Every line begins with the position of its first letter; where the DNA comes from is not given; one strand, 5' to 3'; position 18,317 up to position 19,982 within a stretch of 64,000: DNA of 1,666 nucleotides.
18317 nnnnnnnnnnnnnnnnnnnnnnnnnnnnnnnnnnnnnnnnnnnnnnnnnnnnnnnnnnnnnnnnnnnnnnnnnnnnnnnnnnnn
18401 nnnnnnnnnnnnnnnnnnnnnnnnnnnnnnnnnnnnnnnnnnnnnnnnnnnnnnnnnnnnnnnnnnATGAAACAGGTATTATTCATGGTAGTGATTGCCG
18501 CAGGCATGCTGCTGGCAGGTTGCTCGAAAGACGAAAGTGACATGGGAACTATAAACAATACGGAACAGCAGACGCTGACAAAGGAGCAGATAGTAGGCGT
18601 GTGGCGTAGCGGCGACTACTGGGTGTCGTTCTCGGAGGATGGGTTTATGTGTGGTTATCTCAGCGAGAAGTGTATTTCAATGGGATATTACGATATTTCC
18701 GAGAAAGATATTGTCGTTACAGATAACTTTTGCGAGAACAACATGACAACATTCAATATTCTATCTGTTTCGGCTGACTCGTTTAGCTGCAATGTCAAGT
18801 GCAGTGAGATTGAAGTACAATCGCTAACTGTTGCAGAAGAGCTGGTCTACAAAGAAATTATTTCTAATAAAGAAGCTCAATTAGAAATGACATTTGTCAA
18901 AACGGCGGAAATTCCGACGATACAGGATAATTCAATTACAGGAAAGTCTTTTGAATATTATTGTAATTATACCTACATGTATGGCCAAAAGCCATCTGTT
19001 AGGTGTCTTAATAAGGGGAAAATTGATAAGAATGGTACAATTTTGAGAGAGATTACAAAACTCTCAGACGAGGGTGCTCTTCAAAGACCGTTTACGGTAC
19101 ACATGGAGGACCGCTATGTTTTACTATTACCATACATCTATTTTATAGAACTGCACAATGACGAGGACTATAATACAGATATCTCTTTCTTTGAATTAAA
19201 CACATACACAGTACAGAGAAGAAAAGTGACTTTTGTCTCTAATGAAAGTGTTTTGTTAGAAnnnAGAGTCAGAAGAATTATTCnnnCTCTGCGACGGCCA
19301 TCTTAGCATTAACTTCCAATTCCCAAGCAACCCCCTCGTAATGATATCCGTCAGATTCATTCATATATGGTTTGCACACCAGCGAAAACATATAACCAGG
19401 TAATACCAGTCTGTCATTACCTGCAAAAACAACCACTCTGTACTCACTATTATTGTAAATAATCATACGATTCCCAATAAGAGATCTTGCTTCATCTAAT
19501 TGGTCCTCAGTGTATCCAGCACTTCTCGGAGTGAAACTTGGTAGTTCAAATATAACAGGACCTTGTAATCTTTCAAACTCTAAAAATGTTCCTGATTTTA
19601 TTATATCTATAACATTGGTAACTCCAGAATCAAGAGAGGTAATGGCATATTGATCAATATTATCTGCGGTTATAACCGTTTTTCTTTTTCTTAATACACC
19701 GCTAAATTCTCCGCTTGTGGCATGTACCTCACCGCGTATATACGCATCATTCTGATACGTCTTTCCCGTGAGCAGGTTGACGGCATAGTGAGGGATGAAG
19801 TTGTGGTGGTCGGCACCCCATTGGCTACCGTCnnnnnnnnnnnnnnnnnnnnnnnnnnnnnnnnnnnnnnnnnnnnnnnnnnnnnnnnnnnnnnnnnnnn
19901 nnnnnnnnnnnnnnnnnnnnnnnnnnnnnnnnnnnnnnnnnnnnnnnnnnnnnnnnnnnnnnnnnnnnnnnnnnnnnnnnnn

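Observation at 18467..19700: Low-GC horizontally acquired block: lipoprotein moron adjacent to the swapped distal domain of the 1281-aa fibre (T5 Llp-like arrangement)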

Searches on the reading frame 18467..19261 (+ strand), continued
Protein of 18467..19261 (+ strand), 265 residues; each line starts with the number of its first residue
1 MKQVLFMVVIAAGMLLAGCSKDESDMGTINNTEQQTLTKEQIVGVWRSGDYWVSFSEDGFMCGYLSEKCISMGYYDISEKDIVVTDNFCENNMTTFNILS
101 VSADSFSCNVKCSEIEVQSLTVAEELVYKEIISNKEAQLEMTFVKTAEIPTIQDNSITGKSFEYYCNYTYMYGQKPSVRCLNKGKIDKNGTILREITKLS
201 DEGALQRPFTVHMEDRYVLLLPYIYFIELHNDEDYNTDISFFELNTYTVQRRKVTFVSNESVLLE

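Call 48: predict_structure(alignment_id=A1)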
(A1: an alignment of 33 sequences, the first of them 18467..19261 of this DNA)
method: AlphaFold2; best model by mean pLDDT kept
length: 265 residues; sequences in the alignment: 33
mean_pLDDT: 82.7   pTM: 0.78
mean pLDDT of the five models: 82.7, 82.4, 81.8, 81.6, 81.1
residues with pLDDT >= 90: 154; 70-90: 47; 50-70: 35; < 50: 29
segments of 3 or more residues with pLDDT < 50: 1-4, 9-14, 16-32
pLDDT, mean of each block of 10 residues (from residue 1): 46 45 39 74 97 98 96 95 86 92 97 81 59 87 98 95 93 79 94 92 82 91 92 57 80 97 97
secondary structure, 60 per line:
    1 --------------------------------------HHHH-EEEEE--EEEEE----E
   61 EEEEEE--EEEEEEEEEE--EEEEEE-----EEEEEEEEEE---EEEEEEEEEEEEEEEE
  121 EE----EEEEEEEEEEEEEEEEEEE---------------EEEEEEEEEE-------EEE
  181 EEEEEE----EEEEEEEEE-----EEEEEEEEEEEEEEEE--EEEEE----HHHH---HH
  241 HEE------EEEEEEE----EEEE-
elements in order: H39-42 E44-48 E51-55 E60-66 E69-78 E81-86 E92-101 E105-122 E127-145 E161-170 E178-186 E191-199 E205-220 E223-227 H232-235 E250-256 E261-264
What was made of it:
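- On T5 Llp / Cor exclusion lipoproteins: The mature protein is 247 aa, in two barrels (call 48).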

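Call 88: fold_search(model_id=the predicted structure, library=viral)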
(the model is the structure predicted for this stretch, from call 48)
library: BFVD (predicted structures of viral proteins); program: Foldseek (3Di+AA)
matches with E <= 10: 387; with E <= 0.001: 0
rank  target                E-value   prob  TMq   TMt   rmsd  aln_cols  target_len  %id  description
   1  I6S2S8                2.2e-02  1.00  0.22  0.45  15.9       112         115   18  (no name in the UniProt tables at hand)
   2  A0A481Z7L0            8.7e-02  0.08  0.11  0.07  17.9       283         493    7  F-box and regulator of chromosome condensation repeat protein [Pithovirus LCPAC202]
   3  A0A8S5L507            1.4e-01  0.66  0.16  0.28   9.9       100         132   13  Coat protein [ssRNA phage SRR5467091_5]
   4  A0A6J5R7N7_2          1.6e-01  0.11  0.17  0.09  17.1       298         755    8  IPT_PCSR domain containing protein [uncultured Caudovirales phage]
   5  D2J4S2                1.8e-01  0.13  0.20  0.15  16.0       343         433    9  FGF-2 [Pieris rapae granulovirus Wuhan]
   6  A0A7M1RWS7            1.8e-01  0.06  0.11  0.06  41.0       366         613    8  Uncharacterized protein [uncultured phage cr3_1]
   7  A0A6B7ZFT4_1          2.0e-01  0.06  0.12  0.05  22.8       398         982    8  BspA family leucine-rich repeat surface protein [Klebsiella phage N1M2]
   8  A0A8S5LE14            2.6e-01  0.15  0.17  0.22  16.4       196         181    8  Uncharacterized protein [Podoviridae sp. ctMxM32]
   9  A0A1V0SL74            2.6e-01  0.12  0.15  0.17  17.8       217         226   13  Uncharacterized protein [Klosneuvirus KNV1]
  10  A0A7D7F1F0            2.7e-01  0.38  0.13  0.05  12.6        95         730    4  RNA-directed RNA polymerase catalytic subunit (Fragment) [Hemipteran orthomyxo-related virus OKIAV191]
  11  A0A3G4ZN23            2.7e-01  0.13  0.13  0.07  13.2       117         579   12  AAA family ATPase [Terrestrivirus sp.]
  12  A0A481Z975            3.0e-01  0.09  0.12  0.07  23.5       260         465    8  Transmembrane protein [Pithovirus LCPAC304]
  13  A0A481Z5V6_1          3.3e-01  0.07  0.15  0.07  26.1       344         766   10  DNA-directed RNA polymerase [Pithovirus LCPAC103]
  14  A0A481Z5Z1            3.4e-01  0.10  0.15  0.17  19.8       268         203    7  Uncharacterized protein [Pithovirus LCPAC103]
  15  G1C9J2                3.4e-01  0.06  0.12  0.06  21.5       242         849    7  (no name in the UniProt tables at hand)
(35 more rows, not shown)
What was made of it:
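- Tried and rejected: BFVD fold search with the lipoprotein: nothing at E<=1e-3 (call 88).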

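Call 98: search_protein_families(library=padloc, proteins=[window:18467-19261:+], max_evalue=0.01)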
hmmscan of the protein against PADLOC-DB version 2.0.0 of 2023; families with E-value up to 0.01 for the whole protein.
window:18467-19261:+ (265 aa): 0 families

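Call 99: search_protein_families(library=ncbifam, proteins=[window:18467-19261:+], max_evalue=0.01)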
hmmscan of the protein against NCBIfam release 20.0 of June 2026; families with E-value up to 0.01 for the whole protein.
window:18467-19261:+ (265 aa): 0 families

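Call 100: search_protein_representatives(alignment_id=A1)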
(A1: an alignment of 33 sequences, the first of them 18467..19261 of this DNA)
Query: 33 sequences, 247 profile positions. Proteins with E-value up to 0.001 (for the whole library): 158; up to 1e-10: 109; up to 1e-30: 30. The best 150 are listed.
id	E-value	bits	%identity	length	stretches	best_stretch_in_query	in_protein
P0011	3.9e-85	301.9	-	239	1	1-244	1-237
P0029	1.5e-82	293.3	-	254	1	1-245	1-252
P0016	6.5e-81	288.0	-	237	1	1-235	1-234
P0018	3.1e-79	282.5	-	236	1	7-245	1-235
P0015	4.1e-79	282.1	-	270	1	1-244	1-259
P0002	1.0e-76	274.3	-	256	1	7-244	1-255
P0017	1.8e-75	270.2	-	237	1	1-243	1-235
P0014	2.5e-70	253.3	-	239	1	1-241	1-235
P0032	4.6e-70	252.5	-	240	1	1-233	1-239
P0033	3.2e-66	239.9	-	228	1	1-245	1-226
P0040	2.3e-65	237.1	-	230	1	1-246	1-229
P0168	2.3e-65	237.1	-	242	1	7-245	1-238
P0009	6.8e-62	225.7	-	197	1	1-156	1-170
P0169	1.1e-56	208.6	-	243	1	1-243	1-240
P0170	1.9e-56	207.9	-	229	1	7-240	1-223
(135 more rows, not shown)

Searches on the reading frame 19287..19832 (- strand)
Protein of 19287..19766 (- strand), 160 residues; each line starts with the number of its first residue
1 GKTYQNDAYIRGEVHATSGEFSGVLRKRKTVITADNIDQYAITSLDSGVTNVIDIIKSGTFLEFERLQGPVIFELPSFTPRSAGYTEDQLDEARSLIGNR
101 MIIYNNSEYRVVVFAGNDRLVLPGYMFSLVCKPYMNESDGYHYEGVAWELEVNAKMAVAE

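Call 38: find_homologous_proteins(query=window:19287-19766:-, max_evalue=0.001)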
Query window:19287-19766:- (160 aa): 2 proteins with E <= 0.001 among 19 candidates.
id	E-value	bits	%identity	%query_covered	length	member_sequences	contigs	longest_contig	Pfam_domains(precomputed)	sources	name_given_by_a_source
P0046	8.4e-22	96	47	71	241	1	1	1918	-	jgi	jgi:hypothetical protein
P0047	6.8e-4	37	75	20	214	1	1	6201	-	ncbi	-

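Call 83: predict_structure(alignment_id=A5)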
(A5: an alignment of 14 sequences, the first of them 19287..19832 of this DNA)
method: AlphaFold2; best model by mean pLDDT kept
length: 182 residues; sequences in the alignment: 14
mean_pLDDT: 72.1   pTM: 0.63
mean pLDDT of the five models: 72.1, 70.1, 70.0, 70.0, 69.5
residues with pLDDT >= 90: 39; 70-90: 69; 50-70: 41; < 50: 33
segments of 3 or more residues with pLDDT < 50: 1-15, 33-37, 40-46
pLDDT, mean of each block of 10 residues (from residue 1): 37 48 51 47 54 92 66 78 93 85 65 79 92 83 93 78 72 86 60
secondary structure, 60 per line:
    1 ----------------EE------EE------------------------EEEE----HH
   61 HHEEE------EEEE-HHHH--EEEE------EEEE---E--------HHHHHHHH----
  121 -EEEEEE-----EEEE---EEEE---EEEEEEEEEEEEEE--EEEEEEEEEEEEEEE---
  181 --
elements in order: E51-54 H59-62 E63-65 E72-75 H77-80 E83-86 E93-96 H109-116 E122-127 E133-136 E140-143 E147-160 E163-177
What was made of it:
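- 19284..19703 (-): Distal 'tip' domain of the fibre (codons 1143-1281 plus the stop codon). It is a globular alpha/beta domain and the presumed receptor-binding end. AF2 model pLDDT 72 overall, 78-93 for most of the domain (call 83).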

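Call 102: find_related_loci(query=A5, collection=viral_contigs, flank=4000)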
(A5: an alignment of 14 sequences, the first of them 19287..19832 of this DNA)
Query A5 (182 aa) in viral_contigs; peptide patterns used: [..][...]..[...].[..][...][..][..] (x = any residue, [..] = any of these).
47 stretches matched a pattern; 4 encode a relative of the query (tblastn E <= 1e-3); 4 distinct loci.
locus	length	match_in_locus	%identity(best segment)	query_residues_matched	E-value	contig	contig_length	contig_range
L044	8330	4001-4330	37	7-129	2e-18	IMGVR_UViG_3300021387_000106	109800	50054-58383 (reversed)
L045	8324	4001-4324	38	9-129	4e-18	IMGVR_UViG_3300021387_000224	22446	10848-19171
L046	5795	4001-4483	33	9-176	7e-18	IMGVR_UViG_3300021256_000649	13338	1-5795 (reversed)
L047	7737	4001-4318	37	12-129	7e-16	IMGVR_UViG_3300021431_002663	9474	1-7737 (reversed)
